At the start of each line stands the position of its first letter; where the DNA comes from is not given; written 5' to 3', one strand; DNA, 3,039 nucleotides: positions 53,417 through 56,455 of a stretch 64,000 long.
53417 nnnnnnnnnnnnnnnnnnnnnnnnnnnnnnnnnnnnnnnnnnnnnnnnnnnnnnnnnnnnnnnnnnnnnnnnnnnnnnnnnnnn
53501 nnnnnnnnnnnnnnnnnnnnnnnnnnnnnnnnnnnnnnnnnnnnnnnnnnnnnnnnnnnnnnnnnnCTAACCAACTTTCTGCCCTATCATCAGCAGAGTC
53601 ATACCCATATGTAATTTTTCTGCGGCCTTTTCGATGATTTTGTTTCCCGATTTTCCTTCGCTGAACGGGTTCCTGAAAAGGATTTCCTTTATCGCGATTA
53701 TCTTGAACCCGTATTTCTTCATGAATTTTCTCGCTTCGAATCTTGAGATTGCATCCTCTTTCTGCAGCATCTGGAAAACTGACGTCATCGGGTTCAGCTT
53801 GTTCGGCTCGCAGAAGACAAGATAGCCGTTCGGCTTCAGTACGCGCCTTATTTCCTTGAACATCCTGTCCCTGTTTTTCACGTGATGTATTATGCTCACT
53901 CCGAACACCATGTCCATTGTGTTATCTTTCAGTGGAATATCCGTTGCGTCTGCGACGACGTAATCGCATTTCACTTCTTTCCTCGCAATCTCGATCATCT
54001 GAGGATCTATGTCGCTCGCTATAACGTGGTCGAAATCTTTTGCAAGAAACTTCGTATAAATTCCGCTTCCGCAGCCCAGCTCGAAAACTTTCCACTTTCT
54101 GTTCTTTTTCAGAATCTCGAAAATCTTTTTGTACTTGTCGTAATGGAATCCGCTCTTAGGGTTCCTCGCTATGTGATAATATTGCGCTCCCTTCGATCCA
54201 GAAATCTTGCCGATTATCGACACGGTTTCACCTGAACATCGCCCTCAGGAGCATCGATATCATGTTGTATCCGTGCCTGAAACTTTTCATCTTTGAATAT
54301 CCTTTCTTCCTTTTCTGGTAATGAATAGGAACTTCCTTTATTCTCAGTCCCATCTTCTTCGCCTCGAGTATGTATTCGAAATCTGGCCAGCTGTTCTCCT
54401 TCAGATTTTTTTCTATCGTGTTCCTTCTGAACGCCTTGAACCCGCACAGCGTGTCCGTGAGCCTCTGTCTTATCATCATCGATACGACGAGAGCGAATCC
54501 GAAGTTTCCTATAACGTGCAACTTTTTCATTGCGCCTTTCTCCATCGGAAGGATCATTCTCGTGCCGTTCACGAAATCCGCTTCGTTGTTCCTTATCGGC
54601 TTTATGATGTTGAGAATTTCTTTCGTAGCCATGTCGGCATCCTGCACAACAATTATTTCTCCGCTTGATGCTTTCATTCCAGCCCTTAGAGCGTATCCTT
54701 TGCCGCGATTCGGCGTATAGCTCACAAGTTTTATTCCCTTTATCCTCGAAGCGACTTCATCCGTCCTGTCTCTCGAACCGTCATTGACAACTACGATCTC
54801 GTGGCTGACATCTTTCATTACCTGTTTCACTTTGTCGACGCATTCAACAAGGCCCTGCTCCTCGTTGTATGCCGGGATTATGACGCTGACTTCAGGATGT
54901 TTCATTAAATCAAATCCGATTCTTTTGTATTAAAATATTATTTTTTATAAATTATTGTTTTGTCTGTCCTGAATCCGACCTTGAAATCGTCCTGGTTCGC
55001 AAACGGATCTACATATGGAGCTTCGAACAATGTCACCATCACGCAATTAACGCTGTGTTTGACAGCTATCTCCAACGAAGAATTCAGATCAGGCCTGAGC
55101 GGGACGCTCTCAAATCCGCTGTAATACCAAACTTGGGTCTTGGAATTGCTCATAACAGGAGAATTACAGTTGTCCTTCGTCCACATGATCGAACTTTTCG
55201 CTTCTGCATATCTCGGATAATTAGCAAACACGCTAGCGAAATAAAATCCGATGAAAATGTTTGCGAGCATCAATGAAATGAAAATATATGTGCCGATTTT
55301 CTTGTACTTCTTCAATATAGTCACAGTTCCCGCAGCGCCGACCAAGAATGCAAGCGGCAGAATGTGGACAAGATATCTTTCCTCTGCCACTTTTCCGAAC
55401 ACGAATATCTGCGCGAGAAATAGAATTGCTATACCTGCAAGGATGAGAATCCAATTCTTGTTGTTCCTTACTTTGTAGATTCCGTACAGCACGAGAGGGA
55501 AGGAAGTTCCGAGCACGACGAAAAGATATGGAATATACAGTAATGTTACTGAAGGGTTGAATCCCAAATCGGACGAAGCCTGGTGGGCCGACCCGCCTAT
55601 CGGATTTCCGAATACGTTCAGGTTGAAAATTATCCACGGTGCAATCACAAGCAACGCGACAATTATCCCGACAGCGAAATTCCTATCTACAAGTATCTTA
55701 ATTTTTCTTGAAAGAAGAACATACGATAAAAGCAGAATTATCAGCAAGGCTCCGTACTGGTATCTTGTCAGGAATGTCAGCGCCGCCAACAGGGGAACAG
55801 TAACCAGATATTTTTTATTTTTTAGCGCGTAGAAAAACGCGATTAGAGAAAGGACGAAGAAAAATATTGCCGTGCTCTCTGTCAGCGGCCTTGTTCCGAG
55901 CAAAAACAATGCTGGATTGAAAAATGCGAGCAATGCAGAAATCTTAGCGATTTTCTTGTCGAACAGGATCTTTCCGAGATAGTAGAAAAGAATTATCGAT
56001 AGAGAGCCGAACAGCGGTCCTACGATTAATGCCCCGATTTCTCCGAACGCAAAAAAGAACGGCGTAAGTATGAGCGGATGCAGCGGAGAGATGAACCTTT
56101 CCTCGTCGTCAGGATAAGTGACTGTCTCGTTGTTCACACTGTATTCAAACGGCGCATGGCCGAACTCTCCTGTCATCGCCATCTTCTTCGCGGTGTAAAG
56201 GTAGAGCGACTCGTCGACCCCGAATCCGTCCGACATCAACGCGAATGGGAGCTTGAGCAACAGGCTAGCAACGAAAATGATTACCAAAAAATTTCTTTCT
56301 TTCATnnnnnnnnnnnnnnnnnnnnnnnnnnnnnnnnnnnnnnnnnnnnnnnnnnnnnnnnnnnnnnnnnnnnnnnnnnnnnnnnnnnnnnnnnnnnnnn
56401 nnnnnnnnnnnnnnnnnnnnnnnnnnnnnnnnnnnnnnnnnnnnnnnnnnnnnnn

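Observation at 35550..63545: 28-kb surface glycan island with duplicated Dpm1-like GT2 + ArnT/PMT-like GT-C modules, lacking an AglB/STT3 oligosaccharyltransferase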

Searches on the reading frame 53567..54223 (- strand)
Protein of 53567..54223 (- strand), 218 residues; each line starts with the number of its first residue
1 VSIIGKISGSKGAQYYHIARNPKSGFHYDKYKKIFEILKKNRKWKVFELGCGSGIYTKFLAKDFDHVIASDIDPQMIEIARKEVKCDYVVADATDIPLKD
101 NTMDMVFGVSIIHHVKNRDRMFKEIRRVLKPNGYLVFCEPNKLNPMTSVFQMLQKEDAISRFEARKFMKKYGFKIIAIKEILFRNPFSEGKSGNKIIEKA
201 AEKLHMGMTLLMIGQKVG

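Call 4: search_protein_families(library=pfam, proteins=[window:53567-54223:-])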
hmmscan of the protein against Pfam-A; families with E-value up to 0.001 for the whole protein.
window:53567-54223:- (218 aa): 15 families
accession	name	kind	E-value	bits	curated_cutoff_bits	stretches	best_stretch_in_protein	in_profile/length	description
PF08241.18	Methyltransf_11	-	5.2e-27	94.8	21.2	1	48-137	2-95/95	Methyltransferase domain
PF13649.12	Methyltransf_25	-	3.7e-23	82.5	27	1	46-133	1-97/97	Methyltransferase domain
PF13847.12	Methyltransf_31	-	2.8e-18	66.4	27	1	43-157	4-126/145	Methyltransferase domain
PF08242.18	Methyltransf_12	-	2.3e-15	57.6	30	1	48-135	2-98/98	Methyltransferase domain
PF13489.12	Methyltransf_23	-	2.2e-14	54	27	1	39-176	19-162/164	Methyltransferase domain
PF01209.24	Ubie_methyltran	-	2e-11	44.1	20.1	1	32-144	37-158/233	ubiE/COQ5 methyltransferase family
PF05148.21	Methyltransf_8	-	2.7e-07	31.1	27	1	36-140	66-159/219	Hypothetical methyltransferase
PF05175.20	MTS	-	5.1e-07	29.9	23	1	35-153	24-154/170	Methyltransferase small domain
PF05219.18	DREV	-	2.3e-06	27.4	26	1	31-136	78-185/265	DREV methyltransferase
PF05401.17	NodS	-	4.9e-06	27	24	1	24-140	24-147/201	Nodulation protein S (NodS)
PF01739.24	CheR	-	1.1e-05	25.4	27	0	99-156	133-192/195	CheR methyltransferase, SAM binding domain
PF06325.19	PrmA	-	1.3e-05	25.3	22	1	37-137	157-258/296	Ribosomal protein L11 methyltransferase (PrmA)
PF00398.26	RrnaAD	-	3.6e-05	23.4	24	1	31-85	19-73/263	Ribosomal RNA adenine dimethylase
PF02353.26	CMAS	-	0.00038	20.3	27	1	28-170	48-187/273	Mycolic acid cyclopropane synthetase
PF02086.21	MethyltransfD12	-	0.00063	20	22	1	32-102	10-82/253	D12 class N6 adenine-specific DNA methyltransferase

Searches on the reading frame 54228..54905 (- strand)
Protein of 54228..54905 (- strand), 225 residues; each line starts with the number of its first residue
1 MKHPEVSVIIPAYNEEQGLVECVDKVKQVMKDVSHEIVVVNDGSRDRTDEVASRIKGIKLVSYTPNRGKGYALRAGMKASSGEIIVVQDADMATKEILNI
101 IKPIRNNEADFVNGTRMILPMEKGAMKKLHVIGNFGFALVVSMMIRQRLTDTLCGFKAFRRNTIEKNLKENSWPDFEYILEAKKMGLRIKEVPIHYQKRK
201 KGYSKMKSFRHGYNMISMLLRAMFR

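Call 4: search_protein_families(library=pfam, proteins=[window:54228-54905:-])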
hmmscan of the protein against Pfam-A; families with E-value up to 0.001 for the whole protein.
window:54228-54905:- (225 aa): 3 families
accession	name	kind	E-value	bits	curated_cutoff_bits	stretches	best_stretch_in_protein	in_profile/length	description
PF00535.33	Glycos_transf_2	-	6.9e-27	94.9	23.3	1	7-165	1-165/168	Glycosyl transferase family 2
PF13641.12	Glyco_tranf_2_3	-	4.6e-07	30.5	27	1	4-93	1-98/230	Glycosyltransferase like family 2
PF10111.15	Glyco_tranf_2_2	-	5.7e-06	26.5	27.3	1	7-92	1-92/276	Glycosyltransferase like family 2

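Call 21: search_protein_families(library=ncbifam, proteins=[P0072, P0073, P0075, P0078], max_evalue=0.01)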
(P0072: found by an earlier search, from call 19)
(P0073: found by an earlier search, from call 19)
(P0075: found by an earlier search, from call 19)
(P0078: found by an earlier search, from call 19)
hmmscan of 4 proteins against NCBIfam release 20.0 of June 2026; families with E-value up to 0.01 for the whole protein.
P0072 (455 aa): 2 families
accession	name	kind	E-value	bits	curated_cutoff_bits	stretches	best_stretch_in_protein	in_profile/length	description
NF047440.1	LA3751_2_3_fam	subfamily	1.2e-13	50.7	200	1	73-361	82-390/460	LA_3751/LA_3752 family putative glycosyltransferase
NF047510.1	LIC_10190_fam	subfamily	0.004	15.9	100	1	103-236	181-310/424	LIC_10190 family membrane protein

P0073 (225 aa): 26 families (the best 25 are shown)
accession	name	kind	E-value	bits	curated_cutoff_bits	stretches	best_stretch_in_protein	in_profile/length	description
TIGR04182.1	glyco_TIGR04182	equivalog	6.4e-31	107.8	325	1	5-221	1-216/293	S-layer glycoprotein N-glycosyltransferase AglJ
NF041391.1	DPhHxTase_Halo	equivalog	9.3e-27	93.4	375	1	12-221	3-207/213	dolichyl-phosphate hexose transferase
NF058614.1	PPMAGASynPpgS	equivalog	8.7e-19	67.8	370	1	6-217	2-217/226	polyprenyl-phospho-N-acetylgalactosaminyl synthase PpgS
NF047588.1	GlcsyltransPgfSStrep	equivalog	1.5e-17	63.8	500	1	6-214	3-212/308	glycosyltransferase PgfS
NF007986.1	PRK10714.1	equivalog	4.9e-16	58.6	529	1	5-216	7-219/316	undecaprenyl-phosphate 4-deoxy-4-formamido-L-arabinose transferase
TIGR03937.1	PgaC_IcaA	equivalog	8e-16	58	422.3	1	3-92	44-136/407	poly-beta-1,6-N-acetyl-D-glucosamine synthase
TIGR04283.1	glyco_like_mftF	equivalog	6.5e-15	55.3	182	1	6-103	1-95/221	TIGR04283 family arsenosugar biosynthesis glycosyltransferase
NF010496.0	PRK13915.1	equivalog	2.3e-14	53.2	262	1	4-103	31-141/307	glucosyl-3-phosphoglycerate synthase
NF041875.1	EPS_EpsD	equivalog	3.6e-12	46.3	370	1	6-95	1-93/325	exopolysaccharide biosynthesis glycosyltransferase EpsD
NF007482.0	PRK10073.1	equivalog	1.4e-10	40.8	423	1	3-93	5-97/334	glycosyltransferase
TIGR03111.1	glyc2_xrt_Gpos1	hypoth_equivalog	2.5e-10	39.7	363.95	1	2-121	47-172/439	TIGR03111 family XrtG-associated glycosyltransferase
TIGR03965.1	mycofact_glyco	equivalog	1.2e-09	37.6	280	1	3-94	73-167/467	mycofactocin biosynthesis glycosyltransferase MftF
NF041865.1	EpsU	equivalog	2.6e-08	33.3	700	1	6-132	41-174/394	exopolysaccharide biosynthesis GT2 family glycosyltransferase EpsU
TIGR04242.1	nodulat_NodC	equivalog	3.8e-08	32.7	550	1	3-94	47-144/395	chitooligosaccharide synthase NodC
NF038302.1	EPS_HpsE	equivalog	1.3e-07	30.9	300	1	5-93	2-98/307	hormogonium polysaccharide biosynthesis glycosyltransferase HpsE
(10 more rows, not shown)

P0075 (339 aa): 3 families
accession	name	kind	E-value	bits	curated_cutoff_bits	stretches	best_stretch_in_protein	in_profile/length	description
NF053644.1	MraY_archaea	equivalog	9.1e-18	64.7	450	1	113-269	144-293/340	pseudomurein biosynthesis MraY family phospho-N-acetylmuramoyl-pentapeptide-transferase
TIGR00445.1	mraY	equivalog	9.9e-13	48.2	192.05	1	47-269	31-263/321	phospho-N-acetylmuramoyl-pentapeptide-transferase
TIGR02380.1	ECA_wecA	exception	0.0028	16.8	326.05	0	40-335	28-306/346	UDP-N-acetylglucosamine--undecaprenyl-phosphate N-acetylglucosaminephosphotransferase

P0078 (500 aa): 2 families
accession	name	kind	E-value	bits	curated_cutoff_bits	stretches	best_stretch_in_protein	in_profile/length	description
TIGR02900.1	spore_V_B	equivalog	9.7e-08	31.2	372.3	2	249-457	274-485/488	stage V sporulation protein B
TIGR00797.1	matE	subfamily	4.7e-07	29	147.4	1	23-383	11-384/396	MATE family efflux transporter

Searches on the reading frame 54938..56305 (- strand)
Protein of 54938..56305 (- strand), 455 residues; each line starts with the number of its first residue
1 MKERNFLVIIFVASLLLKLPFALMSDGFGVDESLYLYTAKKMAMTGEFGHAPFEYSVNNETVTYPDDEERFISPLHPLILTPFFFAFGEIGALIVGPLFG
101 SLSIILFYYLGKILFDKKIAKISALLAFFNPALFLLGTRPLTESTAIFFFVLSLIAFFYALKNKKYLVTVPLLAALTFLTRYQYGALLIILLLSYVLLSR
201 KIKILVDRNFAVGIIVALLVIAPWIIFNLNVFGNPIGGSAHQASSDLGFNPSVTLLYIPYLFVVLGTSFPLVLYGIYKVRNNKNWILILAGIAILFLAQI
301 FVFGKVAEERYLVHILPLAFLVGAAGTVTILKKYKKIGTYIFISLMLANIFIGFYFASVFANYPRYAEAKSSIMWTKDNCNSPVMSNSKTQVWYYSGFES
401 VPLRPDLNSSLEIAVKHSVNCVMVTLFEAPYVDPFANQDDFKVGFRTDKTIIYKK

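Call 5: search_protein_families(library=pfam, proteins=[window:54938-56305:-])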
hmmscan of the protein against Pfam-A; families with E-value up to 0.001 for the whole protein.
window:54938-56305:- (455 aa): 2 families
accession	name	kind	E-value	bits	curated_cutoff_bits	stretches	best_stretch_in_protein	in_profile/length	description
PF13231.12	PMT_2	-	1.1e-11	45.7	26.1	1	85-226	17-159/160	Dolichyl-phosphate-mannose-protein mannosyltransferase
PF03901.23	Glyco_transf_22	-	1.8e-11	44.3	23.8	1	10-372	2-377/414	Alg9-like mannosyltransferase family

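Call 15: find_encoding_contigs(protein=window:54938-56305:-, flank=10000, max_places=6)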
Protein window:54938-56305:- (455 aa): 1 contig read that carries it; 1 place shown.
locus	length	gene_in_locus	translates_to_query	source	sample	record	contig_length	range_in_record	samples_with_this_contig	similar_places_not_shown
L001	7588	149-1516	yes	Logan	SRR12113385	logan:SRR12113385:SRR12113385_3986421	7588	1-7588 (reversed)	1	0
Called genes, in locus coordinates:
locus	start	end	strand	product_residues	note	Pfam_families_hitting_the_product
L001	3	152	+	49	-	?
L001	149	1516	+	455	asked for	PF03901:Glyco_transf_22, PF13231:PMT_2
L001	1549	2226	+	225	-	PF00535:Glycos_transf_2, PF10111:Glyco_tranf_2_2 (weak), PF13641:Glyco_tranf_2_3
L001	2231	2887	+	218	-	PF05148:Methyltransf_8 (weak), PF05401:NodS (weak), PF13489:Methyltransf_23, PF01209:Ubie_methyltran, PF13847:Methyltransf_31, PF08241:Methyltransf_11, PF08242:Methyltransf_12, PF13649:Methyltransf_25, +4 more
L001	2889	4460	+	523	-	PF13231:PMT_2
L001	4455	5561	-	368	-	PF00534:Glycos_transf_1, PF13692:Glyco_trans_1_4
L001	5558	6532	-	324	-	PF13439:Glyco_transf_4, PF00534:Glycos_transf_1, PF13692:Glyco_trans_1_4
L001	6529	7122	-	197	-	PF13489:Methyltransf_23, PF08241:Methyltransf_11, PF08242:Methyltransf_12 (weak), PF13649:Methyltransf_25 (weak), PF20922:Anamorsin_N (weak), PF13847:Methyltransf_31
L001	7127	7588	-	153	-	?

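Call 19: list_cluster_members(proteins=[P0001, window:54938-56305:-, window:54228-54905:-, window:59931-60950:-, window:16917-17990:-, window:36469-37779:+, window:58443-59945:+, window:61012-63201:-])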
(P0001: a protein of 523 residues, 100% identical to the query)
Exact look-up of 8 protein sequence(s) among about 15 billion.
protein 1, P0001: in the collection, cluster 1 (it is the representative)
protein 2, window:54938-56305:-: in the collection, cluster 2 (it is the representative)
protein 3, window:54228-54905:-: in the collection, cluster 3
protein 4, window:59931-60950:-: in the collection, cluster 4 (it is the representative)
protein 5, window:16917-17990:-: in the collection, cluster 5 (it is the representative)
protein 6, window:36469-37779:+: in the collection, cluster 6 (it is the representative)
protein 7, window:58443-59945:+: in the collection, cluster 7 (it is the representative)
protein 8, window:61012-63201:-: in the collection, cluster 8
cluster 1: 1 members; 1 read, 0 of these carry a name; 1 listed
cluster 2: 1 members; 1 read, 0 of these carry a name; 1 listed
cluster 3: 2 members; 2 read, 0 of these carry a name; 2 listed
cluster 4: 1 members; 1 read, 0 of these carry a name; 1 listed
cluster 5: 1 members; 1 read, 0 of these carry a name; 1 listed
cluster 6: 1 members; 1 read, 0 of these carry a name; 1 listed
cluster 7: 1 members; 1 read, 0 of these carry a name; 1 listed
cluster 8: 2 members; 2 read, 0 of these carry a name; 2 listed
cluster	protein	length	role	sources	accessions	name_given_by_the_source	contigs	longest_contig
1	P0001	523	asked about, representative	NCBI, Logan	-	-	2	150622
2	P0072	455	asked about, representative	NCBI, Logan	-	-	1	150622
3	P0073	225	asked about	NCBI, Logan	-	-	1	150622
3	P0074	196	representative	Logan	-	-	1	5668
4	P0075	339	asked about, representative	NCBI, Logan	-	-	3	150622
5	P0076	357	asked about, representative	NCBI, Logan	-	-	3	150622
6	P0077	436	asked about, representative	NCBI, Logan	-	-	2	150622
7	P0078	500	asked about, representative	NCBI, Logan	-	-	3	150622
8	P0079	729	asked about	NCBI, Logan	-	-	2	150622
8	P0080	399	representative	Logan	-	-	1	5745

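Call 21: search_protein_families(library=ncbifam, proteins=[P0072, P0073, P0075, P0078], max_evalue=0.01)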
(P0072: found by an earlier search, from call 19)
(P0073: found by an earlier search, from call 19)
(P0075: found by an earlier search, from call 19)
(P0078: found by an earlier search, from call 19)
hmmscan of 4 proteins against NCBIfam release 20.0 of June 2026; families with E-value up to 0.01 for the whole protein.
P0072 (455 aa): 2 families
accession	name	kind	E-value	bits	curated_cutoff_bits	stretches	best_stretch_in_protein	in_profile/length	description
NF047440.1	LA3751_2_3_fam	subfamily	1.2e-13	50.7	200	1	73-361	82-390/460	LA_3751/LA_3752 family putative glycosyltransferase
NF047510.1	LIC_10190_fam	subfamily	0.004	15.9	100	1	103-236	181-310/424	LIC_10190 family membrane protein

P0073 (225 aa): 26 families (the best 25 are shown)
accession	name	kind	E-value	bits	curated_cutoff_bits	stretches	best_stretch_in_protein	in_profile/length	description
TIGR04182.1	glyco_TIGR04182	equivalog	6.4e-31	107.8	325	1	5-221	1-216/293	S-layer glycoprotein N-glycosyltransferase AglJ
NF041391.1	DPhHxTase_Halo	equivalog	9.3e-27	93.4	375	1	12-221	3-207/213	dolichyl-phosphate hexose transferase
NF058614.1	PPMAGASynPpgS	equivalog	8.7e-19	67.8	370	1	6-217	2-217/226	polyprenyl-phospho-N-acetylgalactosaminyl synthase PpgS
NF047588.1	GlcsyltransPgfSStrep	equivalog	1.5e-17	63.8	500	1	6-214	3-212/308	glycosyltransferase PgfS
NF007986.1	PRK10714.1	equivalog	4.9e-16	58.6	529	1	5-216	7-219/316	undecaprenyl-phosphate 4-deoxy-4-formamido-L-arabinose transferase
TIGR03937.1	PgaC_IcaA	equivalog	8e-16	58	422.3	1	3-92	44-136/407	poly-beta-1,6-N-acetyl-D-glucosamine synthase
TIGR04283.1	glyco_like_mftF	equivalog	6.5e-15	55.3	182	1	6-103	1-95/221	TIGR04283 family arsenosugar biosynthesis glycosyltransferase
NF010496.0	PRK13915.1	equivalog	2.3e-14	53.2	262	1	4-103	31-141/307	glucosyl-3-phosphoglycerate synthase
NF041875.1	EPS_EpsD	equivalog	3.6e-12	46.3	370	1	6-95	1-93/325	exopolysaccharide biosynthesis glycosyltransferase EpsD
NF007482.0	PRK10073.1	equivalog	1.4e-10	40.8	423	1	3-93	5-97/334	glycosyltransferase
TIGR03111.1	glyc2_xrt_Gpos1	hypoth_equivalog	2.5e-10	39.7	363.95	1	2-121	47-172/439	TIGR03111 family XrtG-associated glycosyltransferase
TIGR03965.1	mycofact_glyco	equivalog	1.2e-09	37.6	280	1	3-94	73-167/467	mycofactocin biosynthesis glycosyltransferase MftF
NF041865.1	EpsU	equivalog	2.6e-08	33.3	700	1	6-132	41-174/394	exopolysaccharide biosynthesis GT2 family glycosyltransferase EpsU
TIGR04242.1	nodulat_NodC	equivalog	3.8e-08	32.7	550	1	3-94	47-144/395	chitooligosaccharide synthase NodC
NF038302.1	EPS_HpsE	equivalog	1.3e-07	30.9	300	1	5-93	2-98/307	hormogonium polysaccharide biosynthesis glycosyltransferase HpsE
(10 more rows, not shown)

P0075 (339 aa): 3 families
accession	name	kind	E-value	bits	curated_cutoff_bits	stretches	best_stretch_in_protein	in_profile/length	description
NF053644.1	MraY_archaea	equivalog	9.1e-18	64.7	450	1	113-269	144-293/340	pseudomurein biosynthesis MraY family phospho-N-acetylmuramoyl-pentapeptide-transferase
TIGR00445.1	mraY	equivalog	9.9e-13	48.2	192.05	1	47-269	31-263/321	phospho-N-acetylmuramoyl-pentapeptide-transferase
TIGR02380.1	ECA_wecA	exception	0.0028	16.8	326.05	0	40-335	28-306/346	UDP-N-acetylglucosamine--undecaprenyl-phosphate N-acetylglucosaminephosphotransferase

P0078 (500 aa): 2 families
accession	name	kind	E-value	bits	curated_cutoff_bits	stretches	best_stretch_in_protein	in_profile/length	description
TIGR02900.1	spore_V_B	equivalog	9.7e-08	31.2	372.3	2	249-457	274-485/488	stage V sporulation protein B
TIGR00797.1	matE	subfamily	4.7e-07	29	147.4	1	23-383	11-384/396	MATE family efflux transporter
